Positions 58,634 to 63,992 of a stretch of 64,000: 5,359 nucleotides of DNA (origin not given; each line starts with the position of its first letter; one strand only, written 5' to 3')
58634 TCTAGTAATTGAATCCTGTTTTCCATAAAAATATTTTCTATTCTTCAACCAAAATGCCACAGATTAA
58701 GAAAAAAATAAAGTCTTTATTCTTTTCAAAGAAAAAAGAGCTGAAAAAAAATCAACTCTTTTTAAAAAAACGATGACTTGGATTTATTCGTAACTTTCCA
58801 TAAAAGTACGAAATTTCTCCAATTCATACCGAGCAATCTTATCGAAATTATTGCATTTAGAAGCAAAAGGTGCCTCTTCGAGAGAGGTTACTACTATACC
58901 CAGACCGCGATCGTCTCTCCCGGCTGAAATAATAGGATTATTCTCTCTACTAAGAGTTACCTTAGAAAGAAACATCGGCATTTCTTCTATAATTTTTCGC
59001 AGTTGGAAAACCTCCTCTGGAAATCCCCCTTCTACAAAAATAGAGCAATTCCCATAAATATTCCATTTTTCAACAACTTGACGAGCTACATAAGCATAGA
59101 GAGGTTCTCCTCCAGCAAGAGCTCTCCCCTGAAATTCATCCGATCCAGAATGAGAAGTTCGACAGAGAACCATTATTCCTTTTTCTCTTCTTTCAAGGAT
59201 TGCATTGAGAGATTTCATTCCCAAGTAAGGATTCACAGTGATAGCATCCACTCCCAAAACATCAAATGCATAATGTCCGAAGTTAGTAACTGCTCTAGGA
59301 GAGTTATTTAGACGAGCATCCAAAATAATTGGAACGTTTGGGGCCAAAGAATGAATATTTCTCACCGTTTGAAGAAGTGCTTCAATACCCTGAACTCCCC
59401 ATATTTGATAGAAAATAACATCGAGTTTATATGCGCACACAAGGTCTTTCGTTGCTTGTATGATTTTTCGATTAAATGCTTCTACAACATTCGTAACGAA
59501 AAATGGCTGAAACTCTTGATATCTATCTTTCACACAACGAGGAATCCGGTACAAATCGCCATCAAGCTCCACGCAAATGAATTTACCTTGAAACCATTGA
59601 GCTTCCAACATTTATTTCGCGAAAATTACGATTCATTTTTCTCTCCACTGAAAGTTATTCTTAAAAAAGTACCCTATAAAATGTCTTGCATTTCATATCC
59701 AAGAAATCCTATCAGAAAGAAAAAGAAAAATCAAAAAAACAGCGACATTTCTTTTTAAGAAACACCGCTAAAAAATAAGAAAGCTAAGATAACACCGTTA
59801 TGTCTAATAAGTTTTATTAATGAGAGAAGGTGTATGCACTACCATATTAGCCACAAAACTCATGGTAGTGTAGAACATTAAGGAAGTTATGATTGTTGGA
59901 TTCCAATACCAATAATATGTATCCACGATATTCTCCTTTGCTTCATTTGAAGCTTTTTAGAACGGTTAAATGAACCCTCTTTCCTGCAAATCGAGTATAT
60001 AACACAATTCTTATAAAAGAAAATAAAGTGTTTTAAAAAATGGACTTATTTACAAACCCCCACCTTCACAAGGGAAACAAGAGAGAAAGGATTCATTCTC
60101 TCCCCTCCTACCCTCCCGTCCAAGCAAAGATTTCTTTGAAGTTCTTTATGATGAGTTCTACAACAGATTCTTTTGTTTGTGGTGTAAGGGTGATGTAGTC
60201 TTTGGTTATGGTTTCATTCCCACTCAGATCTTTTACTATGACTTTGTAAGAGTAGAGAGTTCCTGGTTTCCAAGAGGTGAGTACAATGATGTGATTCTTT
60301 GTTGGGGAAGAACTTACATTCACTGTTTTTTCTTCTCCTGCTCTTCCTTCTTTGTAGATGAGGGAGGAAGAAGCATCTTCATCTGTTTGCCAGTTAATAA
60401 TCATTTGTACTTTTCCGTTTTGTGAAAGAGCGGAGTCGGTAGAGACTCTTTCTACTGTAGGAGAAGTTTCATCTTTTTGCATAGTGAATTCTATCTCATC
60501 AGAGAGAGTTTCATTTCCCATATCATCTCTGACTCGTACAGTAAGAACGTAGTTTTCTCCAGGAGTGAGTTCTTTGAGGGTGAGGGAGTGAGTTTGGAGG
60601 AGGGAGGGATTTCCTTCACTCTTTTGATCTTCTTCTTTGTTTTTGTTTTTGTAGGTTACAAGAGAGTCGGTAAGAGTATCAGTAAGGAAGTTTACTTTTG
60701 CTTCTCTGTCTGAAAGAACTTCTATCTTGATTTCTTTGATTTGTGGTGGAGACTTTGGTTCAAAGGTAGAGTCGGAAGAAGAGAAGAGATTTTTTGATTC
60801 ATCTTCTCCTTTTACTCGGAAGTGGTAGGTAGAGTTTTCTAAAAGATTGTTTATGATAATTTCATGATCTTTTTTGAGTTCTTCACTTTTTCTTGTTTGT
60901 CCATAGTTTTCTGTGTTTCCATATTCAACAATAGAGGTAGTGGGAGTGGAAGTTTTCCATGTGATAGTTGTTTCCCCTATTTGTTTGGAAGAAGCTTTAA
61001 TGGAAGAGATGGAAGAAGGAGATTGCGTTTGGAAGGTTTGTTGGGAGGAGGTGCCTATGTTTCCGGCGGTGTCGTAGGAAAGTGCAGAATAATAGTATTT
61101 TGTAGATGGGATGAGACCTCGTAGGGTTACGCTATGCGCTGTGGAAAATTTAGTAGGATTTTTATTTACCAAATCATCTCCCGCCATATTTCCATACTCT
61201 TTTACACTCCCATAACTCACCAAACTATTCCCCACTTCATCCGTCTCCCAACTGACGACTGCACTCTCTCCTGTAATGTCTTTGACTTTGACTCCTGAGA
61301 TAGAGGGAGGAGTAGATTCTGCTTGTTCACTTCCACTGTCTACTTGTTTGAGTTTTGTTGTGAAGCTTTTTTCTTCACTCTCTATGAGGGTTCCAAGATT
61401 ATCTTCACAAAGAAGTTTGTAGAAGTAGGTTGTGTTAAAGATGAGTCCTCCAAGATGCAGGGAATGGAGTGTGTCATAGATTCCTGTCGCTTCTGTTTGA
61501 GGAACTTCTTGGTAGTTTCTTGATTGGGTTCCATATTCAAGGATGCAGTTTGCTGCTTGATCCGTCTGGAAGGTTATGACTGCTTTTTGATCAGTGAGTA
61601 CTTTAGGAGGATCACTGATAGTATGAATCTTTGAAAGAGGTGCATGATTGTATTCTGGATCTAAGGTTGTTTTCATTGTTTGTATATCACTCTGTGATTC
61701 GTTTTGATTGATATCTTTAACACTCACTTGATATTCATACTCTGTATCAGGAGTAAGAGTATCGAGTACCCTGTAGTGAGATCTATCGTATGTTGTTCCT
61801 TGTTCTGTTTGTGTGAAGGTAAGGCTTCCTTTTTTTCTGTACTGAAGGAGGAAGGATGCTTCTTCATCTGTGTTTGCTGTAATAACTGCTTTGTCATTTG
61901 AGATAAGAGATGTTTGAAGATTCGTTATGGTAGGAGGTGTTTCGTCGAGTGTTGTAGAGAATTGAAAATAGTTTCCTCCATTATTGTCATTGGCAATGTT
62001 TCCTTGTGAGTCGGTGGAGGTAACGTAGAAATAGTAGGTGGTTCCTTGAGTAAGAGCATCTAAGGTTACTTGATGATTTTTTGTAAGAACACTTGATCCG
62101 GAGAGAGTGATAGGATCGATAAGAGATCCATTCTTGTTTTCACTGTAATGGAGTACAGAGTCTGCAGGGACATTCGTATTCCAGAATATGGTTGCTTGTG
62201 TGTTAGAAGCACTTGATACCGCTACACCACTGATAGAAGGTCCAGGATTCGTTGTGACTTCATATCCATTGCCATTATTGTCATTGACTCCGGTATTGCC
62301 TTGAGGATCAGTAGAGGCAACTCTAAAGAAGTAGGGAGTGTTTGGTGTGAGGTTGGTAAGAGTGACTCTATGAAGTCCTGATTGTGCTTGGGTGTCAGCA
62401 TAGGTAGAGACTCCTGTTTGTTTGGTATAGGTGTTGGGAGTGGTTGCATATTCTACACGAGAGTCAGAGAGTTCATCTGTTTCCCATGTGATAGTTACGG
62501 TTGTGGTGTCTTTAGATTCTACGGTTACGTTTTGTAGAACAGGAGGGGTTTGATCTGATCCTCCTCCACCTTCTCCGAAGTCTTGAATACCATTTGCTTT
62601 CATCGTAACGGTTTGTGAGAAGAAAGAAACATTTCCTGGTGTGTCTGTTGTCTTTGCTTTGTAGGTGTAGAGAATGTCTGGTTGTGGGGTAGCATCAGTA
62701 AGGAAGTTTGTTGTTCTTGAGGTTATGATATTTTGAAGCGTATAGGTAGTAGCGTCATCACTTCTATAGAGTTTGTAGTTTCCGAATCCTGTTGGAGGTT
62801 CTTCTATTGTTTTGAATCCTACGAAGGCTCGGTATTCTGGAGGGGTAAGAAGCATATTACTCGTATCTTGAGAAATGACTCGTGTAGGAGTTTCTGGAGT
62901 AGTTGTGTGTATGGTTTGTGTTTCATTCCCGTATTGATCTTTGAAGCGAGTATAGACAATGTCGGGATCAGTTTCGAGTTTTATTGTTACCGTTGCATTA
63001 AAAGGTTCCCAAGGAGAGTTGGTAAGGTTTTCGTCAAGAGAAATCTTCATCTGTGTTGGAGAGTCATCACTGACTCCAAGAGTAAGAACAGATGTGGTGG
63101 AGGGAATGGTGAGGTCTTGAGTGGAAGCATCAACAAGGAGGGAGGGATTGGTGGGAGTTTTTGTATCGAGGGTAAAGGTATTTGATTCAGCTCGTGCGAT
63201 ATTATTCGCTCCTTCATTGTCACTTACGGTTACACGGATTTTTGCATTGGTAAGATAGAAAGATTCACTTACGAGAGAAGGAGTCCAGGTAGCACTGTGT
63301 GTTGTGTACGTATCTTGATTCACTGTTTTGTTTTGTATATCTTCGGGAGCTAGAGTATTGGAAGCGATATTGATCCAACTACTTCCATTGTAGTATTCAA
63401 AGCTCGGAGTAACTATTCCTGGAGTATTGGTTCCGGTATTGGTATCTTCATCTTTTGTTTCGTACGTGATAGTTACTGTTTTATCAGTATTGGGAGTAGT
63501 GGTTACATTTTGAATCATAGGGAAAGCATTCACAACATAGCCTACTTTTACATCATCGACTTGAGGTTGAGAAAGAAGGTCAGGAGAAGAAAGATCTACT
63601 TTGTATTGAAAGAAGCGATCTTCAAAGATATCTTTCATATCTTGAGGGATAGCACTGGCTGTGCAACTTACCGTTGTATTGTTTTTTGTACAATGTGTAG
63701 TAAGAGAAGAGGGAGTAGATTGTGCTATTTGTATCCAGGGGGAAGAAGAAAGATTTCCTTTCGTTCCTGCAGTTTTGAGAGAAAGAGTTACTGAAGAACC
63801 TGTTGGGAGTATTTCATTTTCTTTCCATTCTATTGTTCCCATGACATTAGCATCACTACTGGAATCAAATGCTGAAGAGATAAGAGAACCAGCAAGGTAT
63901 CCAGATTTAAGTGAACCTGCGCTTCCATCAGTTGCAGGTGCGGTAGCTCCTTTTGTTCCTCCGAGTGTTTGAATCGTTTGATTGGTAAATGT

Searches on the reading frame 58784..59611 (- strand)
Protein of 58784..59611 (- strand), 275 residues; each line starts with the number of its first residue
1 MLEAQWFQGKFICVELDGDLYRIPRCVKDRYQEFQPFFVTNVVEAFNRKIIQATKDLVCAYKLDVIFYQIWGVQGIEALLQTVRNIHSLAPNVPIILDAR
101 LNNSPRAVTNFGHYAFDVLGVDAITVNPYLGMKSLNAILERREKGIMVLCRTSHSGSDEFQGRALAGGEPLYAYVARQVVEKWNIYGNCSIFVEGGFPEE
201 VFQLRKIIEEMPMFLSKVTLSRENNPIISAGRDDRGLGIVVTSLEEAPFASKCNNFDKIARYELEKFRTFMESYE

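Call 4: search_protein_families(library=pfam, proteins=[window:58784-59611:-], max_evalue=0.01)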
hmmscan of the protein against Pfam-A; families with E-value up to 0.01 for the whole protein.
window:58784-59611:- (275 aa): 1 family
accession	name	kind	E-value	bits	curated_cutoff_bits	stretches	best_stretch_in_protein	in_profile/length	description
PF00215.30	OMPdecase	-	1.2e-08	35.5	27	1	49-163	17-125/221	Orotidine 5'-phosphate decarboxylase / HUMPS family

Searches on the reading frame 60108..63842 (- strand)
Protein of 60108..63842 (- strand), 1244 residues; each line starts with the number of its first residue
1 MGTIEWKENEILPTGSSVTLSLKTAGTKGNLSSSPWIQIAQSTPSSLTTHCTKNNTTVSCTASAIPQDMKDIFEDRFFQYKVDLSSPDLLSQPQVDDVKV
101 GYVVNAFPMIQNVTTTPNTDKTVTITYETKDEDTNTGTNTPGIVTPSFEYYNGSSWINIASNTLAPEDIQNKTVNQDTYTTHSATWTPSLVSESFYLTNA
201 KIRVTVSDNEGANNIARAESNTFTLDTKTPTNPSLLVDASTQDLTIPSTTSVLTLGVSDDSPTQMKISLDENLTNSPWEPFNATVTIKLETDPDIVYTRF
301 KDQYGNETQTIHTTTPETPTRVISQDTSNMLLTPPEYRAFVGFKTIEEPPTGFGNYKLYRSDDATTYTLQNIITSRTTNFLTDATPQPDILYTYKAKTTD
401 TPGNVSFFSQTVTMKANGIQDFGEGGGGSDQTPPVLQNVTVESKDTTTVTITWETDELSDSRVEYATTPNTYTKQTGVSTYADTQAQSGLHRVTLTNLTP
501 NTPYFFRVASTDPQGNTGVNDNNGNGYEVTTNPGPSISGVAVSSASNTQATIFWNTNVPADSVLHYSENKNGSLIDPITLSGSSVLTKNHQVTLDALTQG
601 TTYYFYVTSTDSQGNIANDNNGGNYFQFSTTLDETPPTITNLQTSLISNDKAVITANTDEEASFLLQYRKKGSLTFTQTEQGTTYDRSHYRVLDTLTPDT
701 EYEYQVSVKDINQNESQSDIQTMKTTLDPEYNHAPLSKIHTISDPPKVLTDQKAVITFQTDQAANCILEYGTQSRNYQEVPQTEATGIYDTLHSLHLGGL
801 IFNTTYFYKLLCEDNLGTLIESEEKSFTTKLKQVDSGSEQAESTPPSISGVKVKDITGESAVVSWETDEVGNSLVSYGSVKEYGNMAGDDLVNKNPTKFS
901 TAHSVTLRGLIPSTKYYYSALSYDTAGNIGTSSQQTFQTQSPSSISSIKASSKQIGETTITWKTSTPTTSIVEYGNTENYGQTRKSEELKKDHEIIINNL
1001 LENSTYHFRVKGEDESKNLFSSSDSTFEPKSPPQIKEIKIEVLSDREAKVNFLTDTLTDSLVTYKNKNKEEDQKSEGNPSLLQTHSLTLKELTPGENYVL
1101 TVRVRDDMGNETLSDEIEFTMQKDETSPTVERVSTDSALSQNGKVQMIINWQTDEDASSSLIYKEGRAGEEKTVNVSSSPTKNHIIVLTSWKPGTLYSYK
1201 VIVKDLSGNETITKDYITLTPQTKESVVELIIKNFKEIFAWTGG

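Call 4: search_protein_families(library=pfam, proteins=[window:60108-63842:-], max_evalue=0.01)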
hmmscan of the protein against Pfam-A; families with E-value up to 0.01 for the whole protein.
window:60108-63842:- (1244 aa): 7 families
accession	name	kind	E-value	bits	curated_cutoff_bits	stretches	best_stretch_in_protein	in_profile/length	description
PF16656.11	Pur_ac_phosph_N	-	1.4e-49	167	30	8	438-512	5-82/93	Purple acid Phosphatase, N-terminal domain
PF00041.27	fn3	-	5e-25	88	25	3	846-936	3-81/84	Fibronectin type III domain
PF25059.1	FN3_DSCAM-DSCAML_C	-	5.4e-13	49.5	39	0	1061-1114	24-74/89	DSCAM/DSCAML C-terminal Fn3-like domain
PF16655.11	PhoD_N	-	4.8e-07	30.7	30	0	459-512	28-80/90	PhoD-like phosphatase, N-terminal domain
PF25788.1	Ig_Rha78A_N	-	1.2e-06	29.1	27.4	0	1071-1121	52-101/105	Rha78A-like, N-terminal immunoglobulin domain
PF10179.15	NDNF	-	0.0043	17.5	27.3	0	490-516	88-114/127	Neuron-derived neurotrophic factor, first Fn(III) domain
PF12667.13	NigD_N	-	0.0057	17.2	24.3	0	654-711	2-64/67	NigD-like N-terminal OB domain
